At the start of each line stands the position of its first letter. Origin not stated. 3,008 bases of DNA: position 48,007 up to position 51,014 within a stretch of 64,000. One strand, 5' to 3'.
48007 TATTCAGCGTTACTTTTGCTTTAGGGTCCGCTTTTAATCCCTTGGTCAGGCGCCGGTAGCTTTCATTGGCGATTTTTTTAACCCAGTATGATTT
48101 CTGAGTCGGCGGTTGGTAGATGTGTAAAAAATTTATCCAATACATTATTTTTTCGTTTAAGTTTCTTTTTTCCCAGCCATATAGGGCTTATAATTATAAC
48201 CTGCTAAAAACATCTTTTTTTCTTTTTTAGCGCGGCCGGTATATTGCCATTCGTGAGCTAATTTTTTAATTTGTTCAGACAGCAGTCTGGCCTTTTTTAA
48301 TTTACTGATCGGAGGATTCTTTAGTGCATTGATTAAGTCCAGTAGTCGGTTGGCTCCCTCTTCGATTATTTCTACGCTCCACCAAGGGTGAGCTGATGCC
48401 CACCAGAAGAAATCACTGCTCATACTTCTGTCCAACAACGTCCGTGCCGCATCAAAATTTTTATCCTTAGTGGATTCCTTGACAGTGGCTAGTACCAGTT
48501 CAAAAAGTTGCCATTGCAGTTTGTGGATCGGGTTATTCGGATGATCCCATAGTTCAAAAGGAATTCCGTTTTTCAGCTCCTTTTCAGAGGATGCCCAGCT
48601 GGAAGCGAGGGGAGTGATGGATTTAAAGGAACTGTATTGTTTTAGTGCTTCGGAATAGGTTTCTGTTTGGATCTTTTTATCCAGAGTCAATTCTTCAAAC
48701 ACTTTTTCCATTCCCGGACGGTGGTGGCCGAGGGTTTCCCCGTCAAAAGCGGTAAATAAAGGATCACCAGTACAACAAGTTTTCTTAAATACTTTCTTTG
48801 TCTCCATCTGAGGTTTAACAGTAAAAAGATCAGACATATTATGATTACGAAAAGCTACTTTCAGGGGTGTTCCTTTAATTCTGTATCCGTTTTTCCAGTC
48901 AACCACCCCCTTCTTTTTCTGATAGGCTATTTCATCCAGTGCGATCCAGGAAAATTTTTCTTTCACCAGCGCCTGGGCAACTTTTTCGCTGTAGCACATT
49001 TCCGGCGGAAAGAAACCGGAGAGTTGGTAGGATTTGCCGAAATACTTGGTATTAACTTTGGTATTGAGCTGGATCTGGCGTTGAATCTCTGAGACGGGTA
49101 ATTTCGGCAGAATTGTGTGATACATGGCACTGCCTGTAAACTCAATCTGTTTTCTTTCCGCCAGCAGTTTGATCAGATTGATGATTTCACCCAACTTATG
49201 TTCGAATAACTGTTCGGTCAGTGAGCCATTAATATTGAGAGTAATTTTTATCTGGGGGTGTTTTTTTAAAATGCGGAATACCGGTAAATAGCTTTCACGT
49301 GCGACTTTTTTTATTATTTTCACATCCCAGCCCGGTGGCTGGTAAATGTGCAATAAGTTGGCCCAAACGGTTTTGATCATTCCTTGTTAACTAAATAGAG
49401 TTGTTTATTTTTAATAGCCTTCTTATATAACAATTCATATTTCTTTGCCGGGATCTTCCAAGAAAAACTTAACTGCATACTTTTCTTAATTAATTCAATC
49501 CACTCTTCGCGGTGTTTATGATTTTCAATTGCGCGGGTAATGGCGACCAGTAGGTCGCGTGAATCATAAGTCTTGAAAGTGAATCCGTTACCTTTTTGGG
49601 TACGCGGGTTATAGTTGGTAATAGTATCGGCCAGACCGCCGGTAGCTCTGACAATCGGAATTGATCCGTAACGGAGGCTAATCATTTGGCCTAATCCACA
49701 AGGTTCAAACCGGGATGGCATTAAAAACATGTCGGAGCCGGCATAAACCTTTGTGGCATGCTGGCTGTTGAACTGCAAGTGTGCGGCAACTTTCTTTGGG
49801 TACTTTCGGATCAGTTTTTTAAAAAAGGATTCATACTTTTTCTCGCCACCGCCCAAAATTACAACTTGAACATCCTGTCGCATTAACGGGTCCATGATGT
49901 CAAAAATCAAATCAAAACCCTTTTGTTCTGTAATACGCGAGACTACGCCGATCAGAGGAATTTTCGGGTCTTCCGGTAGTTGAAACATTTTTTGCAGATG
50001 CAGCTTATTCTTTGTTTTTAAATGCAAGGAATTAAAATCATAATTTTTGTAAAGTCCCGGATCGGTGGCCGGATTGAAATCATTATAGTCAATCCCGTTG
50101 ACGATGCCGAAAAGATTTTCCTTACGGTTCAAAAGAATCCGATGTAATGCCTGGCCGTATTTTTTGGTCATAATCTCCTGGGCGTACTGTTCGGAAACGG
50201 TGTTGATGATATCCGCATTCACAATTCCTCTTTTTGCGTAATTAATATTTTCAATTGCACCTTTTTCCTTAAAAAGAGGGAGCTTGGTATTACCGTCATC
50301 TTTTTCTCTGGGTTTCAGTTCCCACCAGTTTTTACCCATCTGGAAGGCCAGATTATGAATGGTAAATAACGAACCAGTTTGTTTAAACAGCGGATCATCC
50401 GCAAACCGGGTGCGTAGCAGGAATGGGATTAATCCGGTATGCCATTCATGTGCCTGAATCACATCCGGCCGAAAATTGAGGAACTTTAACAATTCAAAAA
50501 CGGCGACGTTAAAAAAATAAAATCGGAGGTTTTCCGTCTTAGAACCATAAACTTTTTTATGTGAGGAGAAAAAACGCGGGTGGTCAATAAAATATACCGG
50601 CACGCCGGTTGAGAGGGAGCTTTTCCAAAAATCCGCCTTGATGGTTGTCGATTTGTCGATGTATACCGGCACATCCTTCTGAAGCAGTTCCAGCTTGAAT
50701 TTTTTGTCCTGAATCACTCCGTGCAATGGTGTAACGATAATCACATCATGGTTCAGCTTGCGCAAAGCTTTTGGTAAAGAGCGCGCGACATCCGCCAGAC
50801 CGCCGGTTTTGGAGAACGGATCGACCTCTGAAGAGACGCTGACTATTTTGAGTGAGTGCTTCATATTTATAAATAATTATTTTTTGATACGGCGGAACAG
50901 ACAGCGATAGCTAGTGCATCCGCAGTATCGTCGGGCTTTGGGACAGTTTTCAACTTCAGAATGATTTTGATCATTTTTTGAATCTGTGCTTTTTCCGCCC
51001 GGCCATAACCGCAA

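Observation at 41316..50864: Duplicated alpha-glucan module without glgC: glgA2-GH57-GH57(UVR)-APH-like kinase-PHP-PHP-glgA1-GalT-like, all co-directional and overlapping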

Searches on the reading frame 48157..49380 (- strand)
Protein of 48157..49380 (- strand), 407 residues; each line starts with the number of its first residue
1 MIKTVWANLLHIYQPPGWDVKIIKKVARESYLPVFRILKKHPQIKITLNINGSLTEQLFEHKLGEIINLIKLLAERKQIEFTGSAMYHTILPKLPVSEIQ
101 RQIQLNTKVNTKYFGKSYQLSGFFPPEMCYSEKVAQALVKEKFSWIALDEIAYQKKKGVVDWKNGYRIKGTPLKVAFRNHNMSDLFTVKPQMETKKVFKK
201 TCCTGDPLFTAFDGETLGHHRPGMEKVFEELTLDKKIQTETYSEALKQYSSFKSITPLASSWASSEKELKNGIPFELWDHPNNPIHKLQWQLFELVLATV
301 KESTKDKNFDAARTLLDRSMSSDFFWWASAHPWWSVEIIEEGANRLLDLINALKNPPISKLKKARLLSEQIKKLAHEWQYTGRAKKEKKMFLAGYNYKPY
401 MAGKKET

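Call 3: search_protein_families(library=pfam, proteins=[window:48157-49380:-], max_evalue=0.01)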
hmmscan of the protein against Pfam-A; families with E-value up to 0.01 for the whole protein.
window:48157-49380:- (407 aa): 2 families
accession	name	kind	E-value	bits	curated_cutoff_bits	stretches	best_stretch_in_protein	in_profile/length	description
PF03065.20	Glyco_hydro_57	-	3.5e-31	109.1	21.2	1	15-245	32-278/291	Glycosyl hydrolase family 57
PF01522.26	Polysacc_deac_1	-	0.0098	16.3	23.1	0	31-139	21-117/124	Polysaccharide deacetylase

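Call 4: search_protein_families(library=ncbifam, proteins=[window:48157-49380:-], max_evalue=0.01)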
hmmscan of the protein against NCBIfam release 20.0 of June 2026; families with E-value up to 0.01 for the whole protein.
window:48157-49380:- (407 aa): 1 family
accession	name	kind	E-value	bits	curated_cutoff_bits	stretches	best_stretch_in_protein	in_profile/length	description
NF041566.1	branchenz_Thermus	equivalog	0.0015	17.3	920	0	58-133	115-189/527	1,4-alpha-glucan branching protein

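Call 36: search_solved_structures(query=window:48157-49380:-, max_evalue=1, show_alignments=3)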
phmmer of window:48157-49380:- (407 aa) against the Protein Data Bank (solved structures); distinct sequences matched with E-value up to 1: 2.
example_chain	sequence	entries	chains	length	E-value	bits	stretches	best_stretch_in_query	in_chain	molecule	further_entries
1k1w_A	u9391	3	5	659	9.7e-10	41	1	10-267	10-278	4-ALPHA-GLUCANOTRANSFERASE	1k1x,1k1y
7e1y_A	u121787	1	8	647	0.41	12.6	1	97-187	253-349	Glycoside hydrolase, family 57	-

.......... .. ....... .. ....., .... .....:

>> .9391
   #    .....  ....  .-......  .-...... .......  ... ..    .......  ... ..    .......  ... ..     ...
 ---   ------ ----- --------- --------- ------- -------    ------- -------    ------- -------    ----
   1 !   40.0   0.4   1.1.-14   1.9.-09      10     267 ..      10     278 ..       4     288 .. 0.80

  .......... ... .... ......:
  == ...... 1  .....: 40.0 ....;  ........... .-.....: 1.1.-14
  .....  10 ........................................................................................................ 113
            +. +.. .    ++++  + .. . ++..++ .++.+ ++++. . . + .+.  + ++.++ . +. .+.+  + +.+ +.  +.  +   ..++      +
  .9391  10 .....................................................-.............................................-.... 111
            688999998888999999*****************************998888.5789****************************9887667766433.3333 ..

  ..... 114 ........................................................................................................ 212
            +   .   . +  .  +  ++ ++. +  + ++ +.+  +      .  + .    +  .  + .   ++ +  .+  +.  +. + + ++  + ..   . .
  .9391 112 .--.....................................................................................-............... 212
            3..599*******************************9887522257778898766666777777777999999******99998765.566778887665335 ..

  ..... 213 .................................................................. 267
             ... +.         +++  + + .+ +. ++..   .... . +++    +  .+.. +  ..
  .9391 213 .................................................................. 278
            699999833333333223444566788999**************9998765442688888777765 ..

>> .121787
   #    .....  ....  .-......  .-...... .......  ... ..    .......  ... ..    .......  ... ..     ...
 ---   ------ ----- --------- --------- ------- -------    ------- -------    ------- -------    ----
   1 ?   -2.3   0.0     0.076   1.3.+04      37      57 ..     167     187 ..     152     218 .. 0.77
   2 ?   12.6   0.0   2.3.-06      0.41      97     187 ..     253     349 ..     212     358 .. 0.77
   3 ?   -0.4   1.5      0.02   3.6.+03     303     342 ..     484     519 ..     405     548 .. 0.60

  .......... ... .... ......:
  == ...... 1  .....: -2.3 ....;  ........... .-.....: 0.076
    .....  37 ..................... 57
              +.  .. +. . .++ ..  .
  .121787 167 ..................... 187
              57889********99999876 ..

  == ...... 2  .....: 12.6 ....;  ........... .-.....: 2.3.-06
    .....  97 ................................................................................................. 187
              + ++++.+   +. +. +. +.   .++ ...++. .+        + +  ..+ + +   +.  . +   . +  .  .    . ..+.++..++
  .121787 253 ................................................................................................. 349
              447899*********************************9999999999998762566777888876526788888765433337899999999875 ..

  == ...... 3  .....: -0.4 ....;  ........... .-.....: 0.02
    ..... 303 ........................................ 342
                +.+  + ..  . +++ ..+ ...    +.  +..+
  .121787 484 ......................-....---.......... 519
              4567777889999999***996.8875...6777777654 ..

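Call 73: predict_structure(alignment_id=A5)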
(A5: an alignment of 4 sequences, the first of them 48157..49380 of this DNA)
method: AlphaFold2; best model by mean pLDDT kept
length: 407 residues; sequences in the alignment: 4
mean_pLDDT: 83.4   pTM: 0.84
mean pLDDT of the five models: 83.4, 82.2, 80.9, 78.9, 78.6
residues with pLDDT >= 90: 183; 70-90: 170; 50-70: 28; < 50: 26
segments of 3 or more residues with pLDDT < 50: 328-330, 387-407
pLDDT, mean of each block of 10 residues (from residue 1): 89 83 93 97 96 92 94 97 88 89 94 94 86 94 94 85 93 93 81 85 85 89 92 93 94 93 77 67 76 88 82 79 58 63 82 83 92 76 50 35 32
secondary structure, 60 per line:
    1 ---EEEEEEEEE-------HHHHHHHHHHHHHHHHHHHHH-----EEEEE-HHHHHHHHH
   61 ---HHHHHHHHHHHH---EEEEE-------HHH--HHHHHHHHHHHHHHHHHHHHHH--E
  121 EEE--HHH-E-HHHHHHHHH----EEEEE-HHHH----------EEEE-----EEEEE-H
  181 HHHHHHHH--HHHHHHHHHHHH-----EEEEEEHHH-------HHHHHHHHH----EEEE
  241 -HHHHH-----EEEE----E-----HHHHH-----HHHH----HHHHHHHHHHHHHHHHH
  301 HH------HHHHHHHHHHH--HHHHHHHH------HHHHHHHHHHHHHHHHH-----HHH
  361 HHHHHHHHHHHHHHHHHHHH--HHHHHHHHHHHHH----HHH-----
elements in order: E4-12 H20-40 E46-50 H52-60 H64-75 E79-83 H96-117 E120-123 H132-140 E145-149 H151-154 E165-168 E174-178 H180-188 H191-202 E208-213 H224-232 E237-240 H242-246 E252-255 H266-270 H276-279 H284-302 H309-319 H322-329 H336-352 H358-380 H383-395

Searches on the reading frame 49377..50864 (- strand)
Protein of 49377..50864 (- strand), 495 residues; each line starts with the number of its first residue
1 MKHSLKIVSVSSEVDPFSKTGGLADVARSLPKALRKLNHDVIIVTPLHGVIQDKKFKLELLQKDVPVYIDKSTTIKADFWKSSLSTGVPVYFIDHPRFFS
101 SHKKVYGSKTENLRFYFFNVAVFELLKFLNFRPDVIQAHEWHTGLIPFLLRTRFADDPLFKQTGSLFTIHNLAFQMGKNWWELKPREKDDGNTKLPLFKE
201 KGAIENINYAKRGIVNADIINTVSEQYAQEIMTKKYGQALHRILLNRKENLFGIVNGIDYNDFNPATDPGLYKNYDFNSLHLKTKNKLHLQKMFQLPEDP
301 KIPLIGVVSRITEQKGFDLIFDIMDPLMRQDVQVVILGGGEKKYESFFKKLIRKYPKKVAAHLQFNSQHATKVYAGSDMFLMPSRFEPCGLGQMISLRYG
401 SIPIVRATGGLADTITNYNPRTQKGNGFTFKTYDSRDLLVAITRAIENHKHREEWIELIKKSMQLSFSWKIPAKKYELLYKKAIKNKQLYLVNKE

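Call 3: search_protein_families(library=pfam, proteins=[window:49377-50864:-], max_evalue=0.01)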
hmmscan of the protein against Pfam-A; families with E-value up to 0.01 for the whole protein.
window:49377-50864:- (495 aa): 6 families
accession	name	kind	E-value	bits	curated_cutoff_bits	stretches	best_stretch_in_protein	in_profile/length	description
PF08323.17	Glyco_transf_5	-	2.4e-64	217.8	22.7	1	6-244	1-237/239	Starch synthase catalytic domain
PF00534.26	Glycos_transf_1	-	2.1e-20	73.4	26.4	1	293-460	6-170/172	Glycosyl transferases group 1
PF13692.12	Glyco_trans_1_4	-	3.1e-11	44.1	27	1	303-448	2-142/142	Glycosyl transferases group 1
PF13439.12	Glyco_transf_4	-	9.1e-07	29.5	28.5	1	21-233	2-150/170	Glycosyltransferase Family 4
PF20706.3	GT4-conflict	-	1.7e-06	27.7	26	1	302-471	197-380/385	Family 4 Glycosyltransferase in conflict systems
PF13579.12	Glyco_trans_4_4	-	1.5e-05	25.8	29.7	1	21-179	1-110/158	Glycosyl transferase 4-like domain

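Call 4: search_protein_families(library=ncbifam, proteins=[window:49377-50864:-], max_evalue=0.01)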
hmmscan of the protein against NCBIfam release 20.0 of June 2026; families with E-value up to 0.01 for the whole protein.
window:49377-50864:- (495 aa): 22 families
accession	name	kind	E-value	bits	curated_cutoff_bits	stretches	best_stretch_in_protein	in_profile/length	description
NF001898.0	PRK00654.1-1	equivalog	8.4e-153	509.4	603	1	5-484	1-476/477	glycogen synthase GlgA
TIGR02095.1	glgA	subfamily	8.5e-151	502.8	328.45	1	6-482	2-476/477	glycogen/starch synthase, ADP-glucose type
NF001903.0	PRK00654.2-2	equivalog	2.6e-149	498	616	1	5-485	1-480/482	glycogen synthase GlgA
NF001900.0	PRK00654.1-3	equivalog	5.4e-128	427.4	509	1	6-488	2-459/481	glycogen synthase GlgA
NF001899.0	PRK00654.1-2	equivalog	1.4e-115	386.4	459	1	6-483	2-475/478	glycogen synthase GlgA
NF001905.0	PRK00654.2-4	subfamily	8.4e-101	337.9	560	1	5-482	1-485/489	glycogen synthase GlgA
NF010698.0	PRK14098.1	equivalog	3e-98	329.6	754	1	3-483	4-486/489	starch synthase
NF001906.0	PRK00654.2-5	equivalog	1.1e-94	318.1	870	1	3-485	4-485/485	glycogen synthase GlgA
NF001901.0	PRK00654.1-5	equivalog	1.1e-91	307.8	649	1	5-488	24-496/502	glycogen synthase GlgA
NF010699.0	PRK14099.1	equivalog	1.6e-91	307.2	762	1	4-487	3-483/485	glycogen synthase GlgA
NF001902.0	PRK00654.2-1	equivalog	5.4e-85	285.8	845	1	6-482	2-488/492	glycogen synthase GlgA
NF001904.0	PRK00654.2-3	equivalog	6e-64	216.5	577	1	5-482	1-473/475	glycogen synthase GlgA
NF046085.1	XrtY_assoc_Gly1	equivalog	1.2e-09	37.5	400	1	301-484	209-385/387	XrtY-associated glycosyltransferase XYAG1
TIGR02149.1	glgA_Coryne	subfamily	3.7e-09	36.2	302.4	1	134-482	85-389/391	glycogen synthase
NF038295.1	EPS_HpsP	equivalog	3.7e-09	36.1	550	1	284-482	191-386/388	hormogonium polysaccharide biosynthesis glycosyltransferase HpsP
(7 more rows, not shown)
